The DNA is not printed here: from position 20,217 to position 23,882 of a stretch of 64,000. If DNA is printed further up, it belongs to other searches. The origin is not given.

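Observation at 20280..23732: Lower-GC island encoding a 1121-aa fused nuclease-methyltransferase (Type IIG/IIL MmeI-like RM or a related single-protein defense enzyme)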

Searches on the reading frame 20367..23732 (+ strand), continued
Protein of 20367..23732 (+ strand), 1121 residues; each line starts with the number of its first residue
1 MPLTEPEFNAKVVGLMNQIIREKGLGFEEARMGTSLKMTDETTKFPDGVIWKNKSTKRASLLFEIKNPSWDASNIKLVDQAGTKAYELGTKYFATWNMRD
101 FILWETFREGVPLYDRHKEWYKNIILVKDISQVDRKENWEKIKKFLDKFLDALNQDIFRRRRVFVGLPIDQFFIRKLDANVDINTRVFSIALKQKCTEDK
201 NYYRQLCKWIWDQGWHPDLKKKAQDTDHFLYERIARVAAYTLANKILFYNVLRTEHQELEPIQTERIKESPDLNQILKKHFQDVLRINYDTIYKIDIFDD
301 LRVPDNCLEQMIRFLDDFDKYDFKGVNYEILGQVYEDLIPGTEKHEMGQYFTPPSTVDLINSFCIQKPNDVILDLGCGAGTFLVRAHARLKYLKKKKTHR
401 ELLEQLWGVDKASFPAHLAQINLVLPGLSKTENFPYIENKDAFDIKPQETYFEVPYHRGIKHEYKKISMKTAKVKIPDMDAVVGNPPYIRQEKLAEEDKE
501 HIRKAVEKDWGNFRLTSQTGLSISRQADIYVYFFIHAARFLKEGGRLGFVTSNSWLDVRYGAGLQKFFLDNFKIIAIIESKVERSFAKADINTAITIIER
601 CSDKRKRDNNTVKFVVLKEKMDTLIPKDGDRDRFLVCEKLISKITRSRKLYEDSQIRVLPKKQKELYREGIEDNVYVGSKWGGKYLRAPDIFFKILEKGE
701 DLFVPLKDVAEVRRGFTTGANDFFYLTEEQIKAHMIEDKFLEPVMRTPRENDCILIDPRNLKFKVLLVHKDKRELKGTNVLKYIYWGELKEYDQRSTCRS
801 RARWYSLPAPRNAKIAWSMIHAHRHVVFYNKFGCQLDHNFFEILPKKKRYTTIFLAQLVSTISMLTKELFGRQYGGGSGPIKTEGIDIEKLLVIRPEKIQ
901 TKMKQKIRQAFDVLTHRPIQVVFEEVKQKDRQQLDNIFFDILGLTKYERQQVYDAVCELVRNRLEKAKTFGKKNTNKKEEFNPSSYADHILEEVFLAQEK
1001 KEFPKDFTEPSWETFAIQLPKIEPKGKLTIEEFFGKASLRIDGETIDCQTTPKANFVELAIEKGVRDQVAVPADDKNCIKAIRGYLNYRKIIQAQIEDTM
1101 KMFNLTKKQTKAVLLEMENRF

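Call 8: find_homologous_proteins(query=window:20367-23732:+, max_evalue=0.00001)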
Query window:20367-23732:+ (1121 aa): 1073 proteins with E <= 0.00001 among 6675 candidates; the best 120 are listed.
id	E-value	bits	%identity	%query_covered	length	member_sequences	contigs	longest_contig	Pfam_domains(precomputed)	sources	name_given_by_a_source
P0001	0.0e+0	2302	88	100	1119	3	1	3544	PF02384.23,PF07669.18,PF22837.2,PF20473.5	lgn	-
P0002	0.0e+0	2179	83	100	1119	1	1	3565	PF02384.23,PF07669.18,PF22837.2,PF20473.5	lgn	-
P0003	0.0e+0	2093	79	100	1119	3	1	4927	PF02384.23,PF07669.18,PF22837.2,PF20473.5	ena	-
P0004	0.0e+0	2070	80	100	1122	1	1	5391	PF02384.23,PF07669.18,PF22837.2,PF20473.5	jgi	jgi:type I restriction enzyme M protein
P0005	0.0e+0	2050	79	100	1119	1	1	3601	PF02384.23,PF07669.18,PF22837.2,PF20473.5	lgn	-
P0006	0.0e+0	1976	77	100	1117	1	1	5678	PF02384.23,PF07669.18,PF22837.2,PF20473.5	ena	-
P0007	0.0e+0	1959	78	99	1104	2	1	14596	PF02384.23,PF07669.18,PF22837.2,PF20473.5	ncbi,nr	ncbi:MAG: SAM-dependent DNA methyltransferase [candidate division Zixibacteria bacterium]|nr:SAM-dep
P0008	0.0e+0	1956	75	100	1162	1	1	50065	PF02384.23,PF07669.18,PF22837.2,PF20473.5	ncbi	ncbi:MAG: N-6 DNA methylase [Candidatus Zixiibacteriota bacterium]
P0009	0.0e+0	1954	75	100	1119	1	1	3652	PF02384.23,PF07669.18,PF12950.14,PF22837.2,PF20473.5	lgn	-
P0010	0.0e+0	1938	76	100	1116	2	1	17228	PF02384.23,PF07669.18,PF22837.2,PF20473.5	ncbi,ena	-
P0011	0.0e+0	1936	74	100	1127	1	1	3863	PF02384.23,PF07669.18,PF22837.2,PF20473.5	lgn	-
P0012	0.0e+0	1936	75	100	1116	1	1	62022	PF02384.23,PF07669.18,PF22837.2,PF20473.5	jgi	jgi:hypothetical protein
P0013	0.0e+0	1926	74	100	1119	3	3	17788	PF22008.3,PF02384.23,PF07669.18,PF22837.2,PF20473.5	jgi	jgi:type I restriction enzyme M protein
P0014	0.0e+0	1925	74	100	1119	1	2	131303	PF22008.3,PF02384.23,PF07669.18,PF22837.2,PF20473.5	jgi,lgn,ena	-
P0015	0.0e+0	1920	74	100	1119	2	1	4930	PF02384.23,PF07669.18,PF22837.2,PF20473.5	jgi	jgi:type I restriction enzyme M protein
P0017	0.0e+0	1917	74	100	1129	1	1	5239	PF02384.23,PF07669.18,PF12950.14,PF22837.2,PF20473.5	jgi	jgi:type I restriction enzyme M protein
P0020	0.0e+0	1899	74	100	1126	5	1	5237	PF02384.23,PF07669.18,PF12950.14,PF22837.2,PF20473.5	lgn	-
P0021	0.0e+0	1898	74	100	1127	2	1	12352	PF02384.23,PF07669.18,PF12950.14,PF22837.2,PF20473.5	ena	-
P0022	0.0e+0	1889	73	100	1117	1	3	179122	PF02384.23,PF07669.18,PF22837.2,PF20473.5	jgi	jgi:type I restriction enzyme M protein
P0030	0.0e+0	1458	59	100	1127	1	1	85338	PF02384.23,PF07669.18,PF22837.2,PF20473.5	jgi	jgi:hypothetical protein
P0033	0.0e+0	1375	57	99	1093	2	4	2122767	PF02384.23,PF07669.18,PF22837.2,PF20473.5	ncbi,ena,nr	ncbi:MAG: N-6 DNA methylase [candidate division Zixibacteria bacterium RBG-1]|nr:MAG: N-6 DNA methyl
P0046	7.1e-229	781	39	98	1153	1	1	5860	PF02384.23,PF07669.18,PF12950.14,PF22837.2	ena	-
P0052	7.0e-224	764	39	98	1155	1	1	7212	PF02384.23,PF07669.18,PF12950.14,PF22837.2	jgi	jgi:hypothetical protein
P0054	6.7e-222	758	37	98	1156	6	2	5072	PF02384.23,PF07669.18,PF12950.14,PF22837.2,PF20473.5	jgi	-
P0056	1.4e-220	753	38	97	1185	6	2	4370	PF02384.23,PF07669.18,PF12950.14,PF22837.2,PF20473.5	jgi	-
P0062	5.3e-215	735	35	100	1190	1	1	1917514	PF02384.23,PF07669.18,PF22837.2,PF20473.5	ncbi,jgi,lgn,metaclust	metaclust:\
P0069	5.4e-211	722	38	95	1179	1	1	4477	PF02384.23,PF07669.18,PF12950.14,PF22837.2,PF20473.5,PF23525.2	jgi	jgi:methylase of polypeptide subunit release factors/chorismate mutase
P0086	2.3e-205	703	40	87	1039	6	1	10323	PF02384.23,PF07669.18,PF12950.14,PF22837.2,PF20473.5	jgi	-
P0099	6.9e-202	691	39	87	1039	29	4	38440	PF02384.23,PF07669.18,PF12950.14,PF22837.2,PF20473.5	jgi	jgi:type I restriction enzyme M protein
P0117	3.3e-198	679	39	87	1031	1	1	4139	PF02384.23,PF07669.18,PF22837.2,PF20473.5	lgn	-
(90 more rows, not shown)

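Call 9: find_encoding_contigs(protein=P0033, flank=8000, max_places=2)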
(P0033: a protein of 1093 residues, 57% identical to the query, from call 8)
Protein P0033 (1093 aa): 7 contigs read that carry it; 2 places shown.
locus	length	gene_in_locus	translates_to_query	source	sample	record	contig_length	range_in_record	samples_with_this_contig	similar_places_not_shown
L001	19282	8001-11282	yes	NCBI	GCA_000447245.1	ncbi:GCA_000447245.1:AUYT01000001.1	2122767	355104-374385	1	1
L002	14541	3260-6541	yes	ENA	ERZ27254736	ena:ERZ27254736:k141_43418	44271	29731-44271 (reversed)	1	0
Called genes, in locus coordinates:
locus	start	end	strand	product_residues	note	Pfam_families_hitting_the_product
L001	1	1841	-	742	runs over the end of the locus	PF18072:FGAR-AT_linker, PF00586:AIRS, PF02769:AIRS_C, PF00586:AIRS, PF02769:AIRS_C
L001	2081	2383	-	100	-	PF01883:FeS_assembly_P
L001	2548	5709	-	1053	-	PF13485:Peptidase_MA_2, PF26549:Tricorn_N (faint), PF00930:DPPIV_N (faint), PF26550:Tricorn_2nd, PF19283:APEH_N (faint), PF25174:Beta-prop_THOC3 (faint), PF07676:PD40 (weak)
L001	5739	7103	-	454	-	PF00275:EPSP_synthase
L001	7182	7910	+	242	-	PF00149:Metallophos, PF12850:Metallophos_2 (weak)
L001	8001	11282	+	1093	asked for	PF02384:N6_Mtase, PF20473:MmeI_Mtase, PF07669:Eco57I, PF22837:M_Eco57I_C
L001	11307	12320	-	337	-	-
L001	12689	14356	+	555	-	PF21760:SecD_1st, PF22599:SecDF_P1_head, PF02355:SecD_SecF_C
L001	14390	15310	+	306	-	PF02355:SecD_SecF_C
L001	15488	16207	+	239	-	PF13709:DUF4159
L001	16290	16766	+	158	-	-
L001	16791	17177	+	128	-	-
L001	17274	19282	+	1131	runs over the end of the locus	-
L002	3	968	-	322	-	?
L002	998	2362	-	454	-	PF00275:EPSP_synthase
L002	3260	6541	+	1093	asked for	PF02384:N6_Mtase, PF20473:MmeI_Mtase, PF07669:Eco57I, PF22837:M_Eco57I_C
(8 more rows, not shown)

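Call 10: find_encoding_contigs(protein=P0022, flank=8000, max_places=2)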
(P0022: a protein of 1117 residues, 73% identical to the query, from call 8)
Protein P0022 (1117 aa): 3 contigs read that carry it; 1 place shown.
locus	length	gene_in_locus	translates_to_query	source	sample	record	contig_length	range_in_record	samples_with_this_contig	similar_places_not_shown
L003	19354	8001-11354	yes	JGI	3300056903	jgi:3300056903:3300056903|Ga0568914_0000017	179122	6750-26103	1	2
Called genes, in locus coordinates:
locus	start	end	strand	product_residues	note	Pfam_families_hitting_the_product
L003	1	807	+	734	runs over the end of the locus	PF08126:Propeptide_C25, PF01364:Peptidase_C25, PF00404:Dockerin_1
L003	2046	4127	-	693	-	PF00009:GTP_EFTU, PF03144:GTP_EFTU_D2, PF22042:EF-G_D2, PF14492:EFG_III, PF16658:RF3_C (faint), PF03764:EFG_IV, PF00679:EFG_C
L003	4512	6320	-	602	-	PF01839:FG-GAP (faint), PF14783:BBS2_Mid (faint), PF23743:Beta-prop_BBS7 (faint), PF13517:FG-GAP_3, PF13620:CarboxypepD_reg, PF13715:CarbopepD_reg_2 (weak), PF17210:SdrD_B (weak)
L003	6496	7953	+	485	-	PF13522:GATase_6, PF13537:GATase_7, PF00156:Pribosyltran (weak)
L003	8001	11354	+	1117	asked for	PF02384:N6_Mtase, PF20473:MmeI_Mtase, PF07669:Eco57I, PF22837:M_Eco57I_C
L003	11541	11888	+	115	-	PF04138:GtrA_DPMS_TM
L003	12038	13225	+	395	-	PF09594:GT87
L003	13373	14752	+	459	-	PF00072:Response_reg, PF00158:Sigma54_activat, PF14532:Sigma54_activ_2, PF07728:AAA_5, PF25601:AAA_lid_14, PF02954:HTH_8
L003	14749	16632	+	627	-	PF11028:TMEM260_N, PF28495:TMEM260_2 (weak)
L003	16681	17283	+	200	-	PF07963:N_methyl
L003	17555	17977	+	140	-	PF07963:N_methyl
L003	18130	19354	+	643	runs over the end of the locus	PF11028:TMEM260_N, PF28495:TMEM260_2, PF13414:TPR_11 (faint), PF13428:TPR_14 (faint), PF14559:TPR_19 (weak), PF00515:TPR_1, PF07719:TPR_2 (weak), PF13181:TPR_8 (weak), +1 more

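Call 11: find_encoding_contigs(protein=P0030, flank=8000, max_places=2)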
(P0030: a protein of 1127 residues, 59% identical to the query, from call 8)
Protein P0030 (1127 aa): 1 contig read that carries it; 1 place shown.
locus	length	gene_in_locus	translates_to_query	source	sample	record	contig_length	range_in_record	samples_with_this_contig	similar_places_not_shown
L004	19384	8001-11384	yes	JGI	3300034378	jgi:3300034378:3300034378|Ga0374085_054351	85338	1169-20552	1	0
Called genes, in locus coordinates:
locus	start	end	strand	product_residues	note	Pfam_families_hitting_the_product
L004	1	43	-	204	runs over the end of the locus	-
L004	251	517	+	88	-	PF18917:LiaI-LiaF-like_TM1, PF22570:LiaF-TM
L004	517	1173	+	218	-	PF02517:Rce1-like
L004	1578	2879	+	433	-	PF00919:UPF0004, PF04055:Radical_SAM, PF01938:TRAM (weak)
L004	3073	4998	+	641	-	PF01590:GAF (weak), PF13185:GAF_2, PF01590:GAF (weak), PF13185:GAF_2, PF13492:GAF_3, PF00072:Response_reg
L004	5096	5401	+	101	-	PF01910:Thiamine_BP, PF07615:Ykof (faint)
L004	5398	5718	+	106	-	PF03091:CutA1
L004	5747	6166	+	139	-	PF03479:PCC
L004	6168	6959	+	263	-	PF01887:SAM_HAT_N, PF20257:SAM_HAT_C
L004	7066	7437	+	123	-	PF00383:dCMP_cyt_deam_1, PF14437:MafB19-deam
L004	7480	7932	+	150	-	PF22811:Zn_ribbon_NrdR, PF03477:ATP-cone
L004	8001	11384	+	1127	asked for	PF02384:N6_Mtase, PF20473:MmeI_Mtase, PF07669:Eco57I, PF22837:M_Eco57I_C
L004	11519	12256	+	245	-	PF00902:TatC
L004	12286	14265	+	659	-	-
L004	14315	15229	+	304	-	-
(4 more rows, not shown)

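Call 15: search_solved_structures(query=A1, max_evalue=10, show_alignments=0)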
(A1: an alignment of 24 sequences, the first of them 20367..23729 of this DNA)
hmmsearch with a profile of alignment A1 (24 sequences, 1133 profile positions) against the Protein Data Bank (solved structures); distinct sequences matched with E-value up to 10: 21.
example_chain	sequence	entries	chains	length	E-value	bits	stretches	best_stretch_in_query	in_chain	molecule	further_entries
7lni_A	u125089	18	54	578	1.8e-19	72.3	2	336-602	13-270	Site-specific DNA-methyltransferase (adenine-specific)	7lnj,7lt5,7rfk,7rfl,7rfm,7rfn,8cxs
8cxz_A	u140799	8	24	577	1.9e-19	72.3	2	336-602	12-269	Site-specific DNA-methyltransferase (adenine-specific)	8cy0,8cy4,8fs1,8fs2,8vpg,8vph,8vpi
7qw5_A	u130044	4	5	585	2.3e-18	68.6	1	482-914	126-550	Modification methylase BseCI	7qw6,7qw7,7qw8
2okc_A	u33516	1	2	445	2.3e-11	45.5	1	315-436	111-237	Type I restriction enzyme StySJI M protein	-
3ufb_A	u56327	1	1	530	1.4e-09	39.5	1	315-444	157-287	Type I restriction-modification system methyltransferase subunit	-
5ybb_A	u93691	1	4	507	4.9e-09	37.8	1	314-432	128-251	Type I restriction-modification system methyltransferase subunit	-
5hr4_C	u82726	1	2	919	5.1e-07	31.1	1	301-435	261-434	MmeI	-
8c45_A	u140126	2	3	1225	1.3e-06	29.7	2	482-575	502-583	site-specific DNA-methyltransferase (adenine-specific)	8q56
9ewz_C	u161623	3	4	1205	1.7e-06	29.3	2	482-574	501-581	Adenine-specific methyltransferase BrxX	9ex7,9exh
8zek_A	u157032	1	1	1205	1.8e-06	29.3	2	482-574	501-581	site-specific DNA-methyltransferase (adenine-specific)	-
3khk_A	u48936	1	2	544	1.1e-05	26.7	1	324-432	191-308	Type I restriction-modification system methylation subunit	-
7vru_B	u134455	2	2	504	2.5e-05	25.5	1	315-435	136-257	Site-specific DNA-methyltransferase (adenine-specific)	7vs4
7vru_A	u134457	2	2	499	8.1e-05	23.8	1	306-394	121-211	Site-specific DNA-methyltransferase (adenine-specific)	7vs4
2y7c_B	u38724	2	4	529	0.0027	18.8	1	311-395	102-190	TYPE I RESTRICTION ENZYME ECOKI M PROTEIN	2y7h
2ar0_A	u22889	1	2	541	0.0028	18.7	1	311-395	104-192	Type I restriction enzyme EcoKI M protein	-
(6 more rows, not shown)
